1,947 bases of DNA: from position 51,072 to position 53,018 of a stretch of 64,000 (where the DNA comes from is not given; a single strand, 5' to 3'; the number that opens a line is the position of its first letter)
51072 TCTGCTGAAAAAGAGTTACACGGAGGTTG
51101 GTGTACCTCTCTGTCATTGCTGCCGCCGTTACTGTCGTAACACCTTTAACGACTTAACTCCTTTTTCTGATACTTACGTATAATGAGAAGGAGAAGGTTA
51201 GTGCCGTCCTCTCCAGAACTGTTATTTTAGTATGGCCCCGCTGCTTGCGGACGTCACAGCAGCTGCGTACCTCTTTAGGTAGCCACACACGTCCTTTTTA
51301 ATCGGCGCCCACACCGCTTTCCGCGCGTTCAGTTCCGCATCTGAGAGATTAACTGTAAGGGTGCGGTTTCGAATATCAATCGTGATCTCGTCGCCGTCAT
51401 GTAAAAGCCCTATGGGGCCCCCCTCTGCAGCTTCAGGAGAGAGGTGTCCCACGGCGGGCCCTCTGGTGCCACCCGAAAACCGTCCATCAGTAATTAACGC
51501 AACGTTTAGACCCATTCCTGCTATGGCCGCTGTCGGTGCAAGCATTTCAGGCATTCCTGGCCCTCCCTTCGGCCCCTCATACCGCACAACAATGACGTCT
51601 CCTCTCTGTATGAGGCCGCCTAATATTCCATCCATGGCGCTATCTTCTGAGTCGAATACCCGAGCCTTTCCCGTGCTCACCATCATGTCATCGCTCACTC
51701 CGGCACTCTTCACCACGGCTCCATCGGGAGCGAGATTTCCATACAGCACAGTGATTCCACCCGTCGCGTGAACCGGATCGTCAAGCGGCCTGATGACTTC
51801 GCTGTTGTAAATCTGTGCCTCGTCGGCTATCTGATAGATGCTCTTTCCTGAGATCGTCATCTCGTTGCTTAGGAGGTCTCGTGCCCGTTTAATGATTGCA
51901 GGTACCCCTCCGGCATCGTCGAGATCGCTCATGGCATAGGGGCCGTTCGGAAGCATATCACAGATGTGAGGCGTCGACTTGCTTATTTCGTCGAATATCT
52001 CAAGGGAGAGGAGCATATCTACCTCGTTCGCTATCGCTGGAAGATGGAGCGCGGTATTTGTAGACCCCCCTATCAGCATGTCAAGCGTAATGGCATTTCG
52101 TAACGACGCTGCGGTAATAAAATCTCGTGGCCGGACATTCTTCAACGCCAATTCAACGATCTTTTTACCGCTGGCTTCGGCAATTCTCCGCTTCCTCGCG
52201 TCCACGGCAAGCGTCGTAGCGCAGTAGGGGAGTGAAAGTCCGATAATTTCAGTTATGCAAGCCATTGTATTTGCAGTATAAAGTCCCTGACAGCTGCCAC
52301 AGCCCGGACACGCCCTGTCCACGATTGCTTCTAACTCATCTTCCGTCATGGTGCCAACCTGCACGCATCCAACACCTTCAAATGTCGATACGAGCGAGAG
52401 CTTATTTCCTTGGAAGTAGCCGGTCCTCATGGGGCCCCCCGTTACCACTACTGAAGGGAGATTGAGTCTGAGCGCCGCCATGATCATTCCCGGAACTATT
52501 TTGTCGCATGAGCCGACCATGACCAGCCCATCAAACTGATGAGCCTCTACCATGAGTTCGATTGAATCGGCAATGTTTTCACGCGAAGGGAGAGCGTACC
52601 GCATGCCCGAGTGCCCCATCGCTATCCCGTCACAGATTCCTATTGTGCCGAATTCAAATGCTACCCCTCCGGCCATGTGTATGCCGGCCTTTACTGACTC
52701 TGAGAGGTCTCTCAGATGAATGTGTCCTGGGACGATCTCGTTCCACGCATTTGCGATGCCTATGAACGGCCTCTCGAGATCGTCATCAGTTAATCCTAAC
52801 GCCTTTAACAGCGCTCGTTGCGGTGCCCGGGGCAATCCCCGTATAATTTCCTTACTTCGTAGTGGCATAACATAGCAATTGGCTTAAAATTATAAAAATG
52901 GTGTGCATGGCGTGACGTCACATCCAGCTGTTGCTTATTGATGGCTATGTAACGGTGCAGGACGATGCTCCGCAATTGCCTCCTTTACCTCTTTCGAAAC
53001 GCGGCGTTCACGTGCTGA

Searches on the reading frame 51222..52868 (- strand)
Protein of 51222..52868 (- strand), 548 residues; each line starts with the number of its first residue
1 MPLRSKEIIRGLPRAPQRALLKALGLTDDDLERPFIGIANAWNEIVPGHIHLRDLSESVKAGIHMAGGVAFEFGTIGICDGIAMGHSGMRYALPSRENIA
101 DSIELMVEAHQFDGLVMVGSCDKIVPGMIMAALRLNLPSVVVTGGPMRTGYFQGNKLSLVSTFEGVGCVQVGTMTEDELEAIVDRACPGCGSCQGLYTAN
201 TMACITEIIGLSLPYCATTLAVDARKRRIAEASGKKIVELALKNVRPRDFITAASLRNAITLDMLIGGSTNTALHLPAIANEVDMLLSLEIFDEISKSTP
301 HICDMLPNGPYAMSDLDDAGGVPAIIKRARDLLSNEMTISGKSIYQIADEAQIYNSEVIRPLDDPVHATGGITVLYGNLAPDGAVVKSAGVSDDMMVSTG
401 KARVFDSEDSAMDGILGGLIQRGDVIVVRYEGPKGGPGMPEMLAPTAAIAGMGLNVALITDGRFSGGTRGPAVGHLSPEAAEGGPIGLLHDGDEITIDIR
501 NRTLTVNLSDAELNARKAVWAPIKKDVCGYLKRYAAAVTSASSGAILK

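Call 67: search_protein_families(library=ncbifam, proteins=[window:51222-52868:-], max_evalue=1e-20)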
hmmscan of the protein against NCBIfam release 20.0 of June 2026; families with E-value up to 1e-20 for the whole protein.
window:51222-52868:- (548 aa): 8 families
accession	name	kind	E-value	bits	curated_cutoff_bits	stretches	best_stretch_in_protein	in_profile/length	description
TIGR00110.1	ilvD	equivalog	3.3e-236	785.1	618.15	1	16-548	1-542/543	dihydroxy-acid dehydratase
NF002068.0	PRK00911.1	subfamily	4.7e-236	784.6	644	1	3-548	5-556/559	dihydroxy-acid dehydratase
NF009103.0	PRK12448.1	equivalog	7e-169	562.9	710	2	3-354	4-367/616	dihydroxy-acid dehydratase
NF004784.0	PRK06131.1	subfamily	2.2e-134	449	539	1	17-547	26-560/576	dihydroxy-acid dehydratase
NF009559.0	PRK13016.1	equivalog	9.2e-123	410.5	882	1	17-545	26-559/578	L-arabinonate dehydratase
NF009560.0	PRK13017.1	subfamily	4e-114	382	684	1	22-548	33-576/595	dihydroxy-acid dehydratase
TIGR01196.1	edd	equivalog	6.9e-76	255.8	708.25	1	32-538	63-586/601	phosphogluconate dehydratase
TIGR03432.1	yjhG_yagF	hypoth_equivalog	8.8e-68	228.9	808.15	1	48-509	82-577/640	YjhG/YagF family D-xylonate dehydratase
